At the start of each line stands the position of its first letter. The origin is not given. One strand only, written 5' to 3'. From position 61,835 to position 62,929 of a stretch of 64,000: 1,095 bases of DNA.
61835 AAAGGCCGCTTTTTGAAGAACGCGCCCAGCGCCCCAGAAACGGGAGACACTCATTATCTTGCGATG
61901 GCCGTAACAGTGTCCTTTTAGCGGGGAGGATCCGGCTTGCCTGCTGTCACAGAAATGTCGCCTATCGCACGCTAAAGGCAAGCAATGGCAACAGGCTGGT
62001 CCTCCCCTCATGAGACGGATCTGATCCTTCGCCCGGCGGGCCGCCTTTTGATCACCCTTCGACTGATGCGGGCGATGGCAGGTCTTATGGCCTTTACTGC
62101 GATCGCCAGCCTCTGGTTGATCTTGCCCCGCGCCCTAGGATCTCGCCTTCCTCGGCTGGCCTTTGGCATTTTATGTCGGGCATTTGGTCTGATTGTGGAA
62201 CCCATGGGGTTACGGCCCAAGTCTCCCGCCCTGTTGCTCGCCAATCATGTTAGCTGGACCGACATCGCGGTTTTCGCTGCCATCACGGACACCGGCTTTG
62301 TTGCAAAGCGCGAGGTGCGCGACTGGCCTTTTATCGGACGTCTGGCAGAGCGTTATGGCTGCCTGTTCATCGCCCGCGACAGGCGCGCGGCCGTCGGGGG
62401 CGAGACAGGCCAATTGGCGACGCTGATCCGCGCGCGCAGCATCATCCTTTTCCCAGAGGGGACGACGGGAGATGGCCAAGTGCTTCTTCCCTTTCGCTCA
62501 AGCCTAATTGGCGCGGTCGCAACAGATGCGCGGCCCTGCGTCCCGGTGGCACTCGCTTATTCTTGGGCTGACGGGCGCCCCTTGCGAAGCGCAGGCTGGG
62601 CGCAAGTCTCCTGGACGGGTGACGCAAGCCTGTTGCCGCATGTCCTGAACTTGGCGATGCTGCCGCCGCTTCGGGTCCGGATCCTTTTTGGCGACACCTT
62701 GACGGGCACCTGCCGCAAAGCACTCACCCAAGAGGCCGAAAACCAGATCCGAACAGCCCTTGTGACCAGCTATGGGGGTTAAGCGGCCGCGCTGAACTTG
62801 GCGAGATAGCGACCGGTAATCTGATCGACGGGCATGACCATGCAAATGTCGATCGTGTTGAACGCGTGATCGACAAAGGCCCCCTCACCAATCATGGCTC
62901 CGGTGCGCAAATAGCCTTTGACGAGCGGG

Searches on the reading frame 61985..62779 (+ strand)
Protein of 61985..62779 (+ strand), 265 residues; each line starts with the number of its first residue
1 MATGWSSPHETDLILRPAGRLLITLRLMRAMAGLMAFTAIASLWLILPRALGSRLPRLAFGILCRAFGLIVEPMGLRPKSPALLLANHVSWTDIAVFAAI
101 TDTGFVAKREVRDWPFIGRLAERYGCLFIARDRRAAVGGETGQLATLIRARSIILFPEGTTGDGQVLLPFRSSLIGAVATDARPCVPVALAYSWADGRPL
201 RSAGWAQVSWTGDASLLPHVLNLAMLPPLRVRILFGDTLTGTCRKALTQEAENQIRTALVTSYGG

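Call 67: find_encoding_contigs(protein=window:61985-62779:+, flank=10000, max_places=1)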
Protein window:61985-62779:+ (265 aa): 1 contig read that carries it; 1 place shown.
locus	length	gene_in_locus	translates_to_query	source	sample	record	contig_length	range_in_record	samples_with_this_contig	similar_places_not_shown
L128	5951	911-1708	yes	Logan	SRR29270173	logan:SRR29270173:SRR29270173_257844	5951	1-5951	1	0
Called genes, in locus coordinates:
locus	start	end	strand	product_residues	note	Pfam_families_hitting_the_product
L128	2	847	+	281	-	?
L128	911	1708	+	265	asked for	PF01553:Acyltransferase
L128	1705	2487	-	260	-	PF13444:Acetyltransf_5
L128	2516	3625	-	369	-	PF13439:Glyco_transf_4, PF13579:Glyco_trans_4_4, PF00534:Glycos_transf_1, PF13692:Glyco_trans_1_4, PF20706:GT4-conflict (weak)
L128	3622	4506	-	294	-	PF00149:Metallophos, PF12850:Metallophos_2 (faint)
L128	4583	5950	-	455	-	?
